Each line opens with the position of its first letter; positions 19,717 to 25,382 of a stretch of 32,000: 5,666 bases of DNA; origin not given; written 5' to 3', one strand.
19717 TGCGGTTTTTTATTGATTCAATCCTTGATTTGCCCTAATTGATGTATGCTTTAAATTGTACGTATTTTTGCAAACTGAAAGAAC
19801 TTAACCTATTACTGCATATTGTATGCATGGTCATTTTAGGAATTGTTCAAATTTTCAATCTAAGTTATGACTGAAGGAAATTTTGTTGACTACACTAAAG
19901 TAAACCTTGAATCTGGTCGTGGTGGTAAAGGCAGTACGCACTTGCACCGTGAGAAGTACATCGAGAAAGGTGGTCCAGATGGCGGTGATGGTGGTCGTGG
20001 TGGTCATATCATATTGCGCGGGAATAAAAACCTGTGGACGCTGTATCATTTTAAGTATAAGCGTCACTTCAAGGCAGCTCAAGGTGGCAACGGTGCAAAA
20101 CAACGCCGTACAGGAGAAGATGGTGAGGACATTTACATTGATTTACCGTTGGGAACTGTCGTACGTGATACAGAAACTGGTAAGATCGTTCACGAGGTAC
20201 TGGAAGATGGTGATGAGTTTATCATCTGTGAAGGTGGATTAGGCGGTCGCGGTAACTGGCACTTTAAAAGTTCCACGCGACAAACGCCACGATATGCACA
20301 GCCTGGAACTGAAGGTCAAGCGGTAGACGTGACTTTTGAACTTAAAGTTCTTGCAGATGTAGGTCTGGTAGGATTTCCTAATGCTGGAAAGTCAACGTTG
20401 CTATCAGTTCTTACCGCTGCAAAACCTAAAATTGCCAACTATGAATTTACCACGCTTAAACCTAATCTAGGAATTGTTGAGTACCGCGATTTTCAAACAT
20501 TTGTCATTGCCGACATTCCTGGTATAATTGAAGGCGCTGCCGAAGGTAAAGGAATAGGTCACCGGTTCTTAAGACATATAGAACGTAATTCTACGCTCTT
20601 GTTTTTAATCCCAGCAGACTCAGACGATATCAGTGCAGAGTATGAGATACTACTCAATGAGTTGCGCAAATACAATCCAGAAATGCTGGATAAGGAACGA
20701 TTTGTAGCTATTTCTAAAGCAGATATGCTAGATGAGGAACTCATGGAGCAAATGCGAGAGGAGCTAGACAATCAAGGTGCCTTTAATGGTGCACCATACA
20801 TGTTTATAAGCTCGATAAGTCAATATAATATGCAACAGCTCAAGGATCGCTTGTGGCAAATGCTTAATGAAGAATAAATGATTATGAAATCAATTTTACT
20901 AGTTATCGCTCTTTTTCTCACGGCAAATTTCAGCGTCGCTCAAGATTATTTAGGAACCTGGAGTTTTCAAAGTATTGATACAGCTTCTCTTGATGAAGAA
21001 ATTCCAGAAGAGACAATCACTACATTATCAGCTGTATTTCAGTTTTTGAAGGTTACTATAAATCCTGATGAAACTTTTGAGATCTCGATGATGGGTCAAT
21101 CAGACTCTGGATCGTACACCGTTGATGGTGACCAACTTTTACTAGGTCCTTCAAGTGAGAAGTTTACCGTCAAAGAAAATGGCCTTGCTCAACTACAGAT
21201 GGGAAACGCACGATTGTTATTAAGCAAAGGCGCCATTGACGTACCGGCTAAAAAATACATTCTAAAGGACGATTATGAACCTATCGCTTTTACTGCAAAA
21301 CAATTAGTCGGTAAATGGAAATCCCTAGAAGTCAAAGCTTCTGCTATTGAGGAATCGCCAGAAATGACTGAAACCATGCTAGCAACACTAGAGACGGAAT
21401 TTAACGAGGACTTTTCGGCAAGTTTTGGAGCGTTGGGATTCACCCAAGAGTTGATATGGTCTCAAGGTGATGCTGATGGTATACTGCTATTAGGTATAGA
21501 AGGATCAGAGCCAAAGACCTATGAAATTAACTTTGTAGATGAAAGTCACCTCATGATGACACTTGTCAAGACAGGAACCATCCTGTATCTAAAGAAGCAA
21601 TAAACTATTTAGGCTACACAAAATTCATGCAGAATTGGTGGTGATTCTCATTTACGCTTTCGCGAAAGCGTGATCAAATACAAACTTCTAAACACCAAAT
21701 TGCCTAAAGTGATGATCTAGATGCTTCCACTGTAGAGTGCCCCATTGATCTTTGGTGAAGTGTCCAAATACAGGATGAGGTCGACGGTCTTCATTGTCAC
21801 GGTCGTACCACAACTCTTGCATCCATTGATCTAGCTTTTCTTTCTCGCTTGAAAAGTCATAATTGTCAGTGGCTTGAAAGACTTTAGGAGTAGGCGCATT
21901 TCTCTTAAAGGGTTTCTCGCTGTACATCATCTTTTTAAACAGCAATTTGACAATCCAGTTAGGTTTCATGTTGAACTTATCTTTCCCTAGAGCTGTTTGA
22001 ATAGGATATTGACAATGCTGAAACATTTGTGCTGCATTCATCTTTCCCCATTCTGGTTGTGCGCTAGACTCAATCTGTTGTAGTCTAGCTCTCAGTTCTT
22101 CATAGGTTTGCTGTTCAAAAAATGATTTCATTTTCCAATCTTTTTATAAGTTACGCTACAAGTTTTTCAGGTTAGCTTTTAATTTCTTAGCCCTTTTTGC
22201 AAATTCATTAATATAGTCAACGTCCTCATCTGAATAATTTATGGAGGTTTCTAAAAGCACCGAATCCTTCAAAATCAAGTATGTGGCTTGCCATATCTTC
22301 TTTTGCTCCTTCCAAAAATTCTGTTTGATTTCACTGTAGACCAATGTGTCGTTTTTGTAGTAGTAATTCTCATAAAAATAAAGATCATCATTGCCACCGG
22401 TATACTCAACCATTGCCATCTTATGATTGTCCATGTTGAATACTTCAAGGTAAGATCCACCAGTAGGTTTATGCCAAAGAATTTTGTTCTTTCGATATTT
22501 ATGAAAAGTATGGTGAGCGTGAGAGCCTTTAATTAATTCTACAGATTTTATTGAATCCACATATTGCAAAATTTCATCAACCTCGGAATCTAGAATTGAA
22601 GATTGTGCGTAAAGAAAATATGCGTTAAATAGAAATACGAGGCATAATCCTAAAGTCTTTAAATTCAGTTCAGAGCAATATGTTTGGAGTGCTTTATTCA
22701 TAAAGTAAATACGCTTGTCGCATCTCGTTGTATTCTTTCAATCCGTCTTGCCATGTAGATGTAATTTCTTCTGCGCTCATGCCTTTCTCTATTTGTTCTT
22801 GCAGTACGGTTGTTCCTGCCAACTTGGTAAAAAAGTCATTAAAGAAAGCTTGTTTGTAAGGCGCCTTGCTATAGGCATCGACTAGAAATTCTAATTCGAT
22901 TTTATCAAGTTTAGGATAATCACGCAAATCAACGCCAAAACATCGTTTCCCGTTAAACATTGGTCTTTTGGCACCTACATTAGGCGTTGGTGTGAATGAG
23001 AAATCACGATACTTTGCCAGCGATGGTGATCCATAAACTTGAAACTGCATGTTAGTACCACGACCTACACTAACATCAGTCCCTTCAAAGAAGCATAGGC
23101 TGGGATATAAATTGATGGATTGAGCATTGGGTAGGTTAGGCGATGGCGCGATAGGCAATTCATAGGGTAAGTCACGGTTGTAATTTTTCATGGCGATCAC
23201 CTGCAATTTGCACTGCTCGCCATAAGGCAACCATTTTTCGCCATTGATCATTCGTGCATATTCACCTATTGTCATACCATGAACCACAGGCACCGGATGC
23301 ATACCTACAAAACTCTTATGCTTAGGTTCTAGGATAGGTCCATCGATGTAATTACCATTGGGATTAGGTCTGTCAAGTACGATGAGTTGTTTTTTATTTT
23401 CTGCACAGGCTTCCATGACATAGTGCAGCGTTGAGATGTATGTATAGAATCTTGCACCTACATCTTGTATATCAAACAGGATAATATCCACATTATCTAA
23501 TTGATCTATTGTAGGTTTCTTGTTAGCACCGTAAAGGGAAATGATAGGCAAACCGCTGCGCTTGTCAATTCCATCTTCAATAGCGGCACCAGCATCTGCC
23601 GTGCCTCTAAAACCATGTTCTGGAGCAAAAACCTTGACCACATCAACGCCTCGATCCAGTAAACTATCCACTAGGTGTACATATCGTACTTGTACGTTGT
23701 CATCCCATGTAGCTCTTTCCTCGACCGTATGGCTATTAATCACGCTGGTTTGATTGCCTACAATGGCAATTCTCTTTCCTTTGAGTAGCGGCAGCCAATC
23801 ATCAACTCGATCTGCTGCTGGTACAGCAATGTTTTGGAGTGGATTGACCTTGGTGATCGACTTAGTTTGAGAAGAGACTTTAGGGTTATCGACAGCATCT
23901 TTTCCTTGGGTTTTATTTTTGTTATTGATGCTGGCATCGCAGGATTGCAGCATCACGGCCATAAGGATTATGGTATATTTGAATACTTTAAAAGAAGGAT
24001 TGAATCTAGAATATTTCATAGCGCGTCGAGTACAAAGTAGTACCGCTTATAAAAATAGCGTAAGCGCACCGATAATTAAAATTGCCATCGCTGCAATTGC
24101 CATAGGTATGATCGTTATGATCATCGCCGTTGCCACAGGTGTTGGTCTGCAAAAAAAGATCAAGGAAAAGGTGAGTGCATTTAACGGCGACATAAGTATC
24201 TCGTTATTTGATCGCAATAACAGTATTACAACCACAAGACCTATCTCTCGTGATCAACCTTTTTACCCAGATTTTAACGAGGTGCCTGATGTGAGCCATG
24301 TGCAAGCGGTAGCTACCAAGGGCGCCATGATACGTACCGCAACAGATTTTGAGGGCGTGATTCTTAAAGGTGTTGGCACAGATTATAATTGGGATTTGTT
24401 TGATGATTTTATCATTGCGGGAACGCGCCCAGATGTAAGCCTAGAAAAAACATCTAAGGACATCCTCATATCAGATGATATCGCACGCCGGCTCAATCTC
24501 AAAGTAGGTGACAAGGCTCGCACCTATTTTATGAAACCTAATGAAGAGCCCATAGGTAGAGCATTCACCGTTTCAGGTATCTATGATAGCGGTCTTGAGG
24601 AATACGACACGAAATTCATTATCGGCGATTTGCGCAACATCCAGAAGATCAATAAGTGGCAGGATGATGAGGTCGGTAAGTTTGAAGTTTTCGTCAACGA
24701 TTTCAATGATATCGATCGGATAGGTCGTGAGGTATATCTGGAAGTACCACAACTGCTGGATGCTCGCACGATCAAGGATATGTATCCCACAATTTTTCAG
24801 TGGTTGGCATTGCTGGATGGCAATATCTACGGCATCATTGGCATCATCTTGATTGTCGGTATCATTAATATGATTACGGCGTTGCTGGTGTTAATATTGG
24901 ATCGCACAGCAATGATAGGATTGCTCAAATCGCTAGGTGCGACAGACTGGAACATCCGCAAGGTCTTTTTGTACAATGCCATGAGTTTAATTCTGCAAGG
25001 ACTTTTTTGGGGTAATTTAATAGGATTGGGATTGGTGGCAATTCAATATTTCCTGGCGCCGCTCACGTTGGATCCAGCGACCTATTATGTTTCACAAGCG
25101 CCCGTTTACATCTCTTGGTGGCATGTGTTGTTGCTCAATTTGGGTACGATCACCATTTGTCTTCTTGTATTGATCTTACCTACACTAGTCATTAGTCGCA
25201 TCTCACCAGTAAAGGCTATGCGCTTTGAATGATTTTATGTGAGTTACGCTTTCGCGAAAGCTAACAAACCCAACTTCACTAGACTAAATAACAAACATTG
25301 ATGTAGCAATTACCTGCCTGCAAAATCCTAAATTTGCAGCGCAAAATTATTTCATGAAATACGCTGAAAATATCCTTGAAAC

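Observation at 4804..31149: Highly iterated perfect 14-bp palindrome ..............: 8 copies in 32 kb, embedded in conserved genes in all three codon phases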

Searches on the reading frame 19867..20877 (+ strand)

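Call 64: search_protein_families(library=pfam, proteins=[window:19867-20877:+], max_evalue=0.001)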
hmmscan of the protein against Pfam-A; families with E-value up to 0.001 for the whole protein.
window:19867-20877:+ (336 aa): 5 families
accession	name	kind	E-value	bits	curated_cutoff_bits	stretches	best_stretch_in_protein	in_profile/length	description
PF01018.28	GTP1_OBG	-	2e-58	196.8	27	1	7-161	1-155/155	GTP1/OBG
PF01926.29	MMR_HSR1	-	5.7e-24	84.9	21.9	1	164-282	1-111/113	50S ribosome-binding GTPase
PF02421.24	FeoB_N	-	3.9e-10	39.9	27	1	165-235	3-74/156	Ferrous iron transport protein B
PF00009.33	GTP_EFTU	-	0.00012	22.2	26.5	0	276-333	122-186/188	Elongation factor Tu GTP binding domain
PF16897.10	MMR_HSR1_Xtn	-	0.00054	20.3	35.2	1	279-334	59-105/106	C-terminal region of MMR_HSR1 domain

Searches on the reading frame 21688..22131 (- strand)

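Call 8: search_protein_families(library=pfam, proteins=[window:21688-22131:-])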
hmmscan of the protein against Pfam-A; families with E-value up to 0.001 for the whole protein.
window:21688-22131:- (147 aa): 1 family
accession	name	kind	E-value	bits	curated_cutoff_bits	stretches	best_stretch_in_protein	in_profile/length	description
PF07606.16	DUF1569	-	3e-12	47.4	21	1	13-145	15-149/152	Protein of unknown function (DUF1569)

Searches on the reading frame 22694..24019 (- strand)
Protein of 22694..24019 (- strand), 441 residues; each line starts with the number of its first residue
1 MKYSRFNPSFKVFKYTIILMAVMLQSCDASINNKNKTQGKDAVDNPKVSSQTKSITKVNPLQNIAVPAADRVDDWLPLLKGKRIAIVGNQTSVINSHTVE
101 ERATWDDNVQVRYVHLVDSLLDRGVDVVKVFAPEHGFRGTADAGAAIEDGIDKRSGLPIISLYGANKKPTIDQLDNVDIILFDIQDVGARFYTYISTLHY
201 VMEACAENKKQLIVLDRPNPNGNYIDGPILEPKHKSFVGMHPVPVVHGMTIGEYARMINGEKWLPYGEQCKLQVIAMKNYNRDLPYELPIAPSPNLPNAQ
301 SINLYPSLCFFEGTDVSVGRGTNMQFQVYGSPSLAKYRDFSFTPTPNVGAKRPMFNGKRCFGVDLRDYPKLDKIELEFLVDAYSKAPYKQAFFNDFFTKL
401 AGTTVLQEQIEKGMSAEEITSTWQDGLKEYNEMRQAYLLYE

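Call 64: search_protein_families(library=pfam, proteins=[window:22694-24019:-], max_evalue=0.001)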
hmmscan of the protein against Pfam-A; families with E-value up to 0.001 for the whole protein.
window:22694-24019:- (441 aa): 2 families
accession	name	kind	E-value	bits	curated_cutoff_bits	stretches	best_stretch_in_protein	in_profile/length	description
PF07075.17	NamZ_N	-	5.6e-81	271.2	26.9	1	110-299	11-202/203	Exo-beta-N-acetylmuramidase NamZ, N-terminal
PF20732.2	NamZ_C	-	6.1e-33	115.2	25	1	304-440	2-152/152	Exo-beta-N-acetylmuramidase NamZ, C-terminal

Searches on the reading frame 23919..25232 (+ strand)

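Call 8: search_protein_families(library=pfam, proteins=[window:23919-25232:+])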
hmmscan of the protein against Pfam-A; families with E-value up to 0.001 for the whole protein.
window:23919-25232:+ (437 aa): 2 families
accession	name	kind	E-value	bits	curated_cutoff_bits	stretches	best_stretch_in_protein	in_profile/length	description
PF02687.27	FtsX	-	2.7e-18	66.6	25.5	1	306-430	3-120/120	FtsX-like permease C-terminal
PF12704.14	MacB_PCD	-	4.4e-12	47.2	27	1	55-266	3-198/207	MacB-like periplasmic core domain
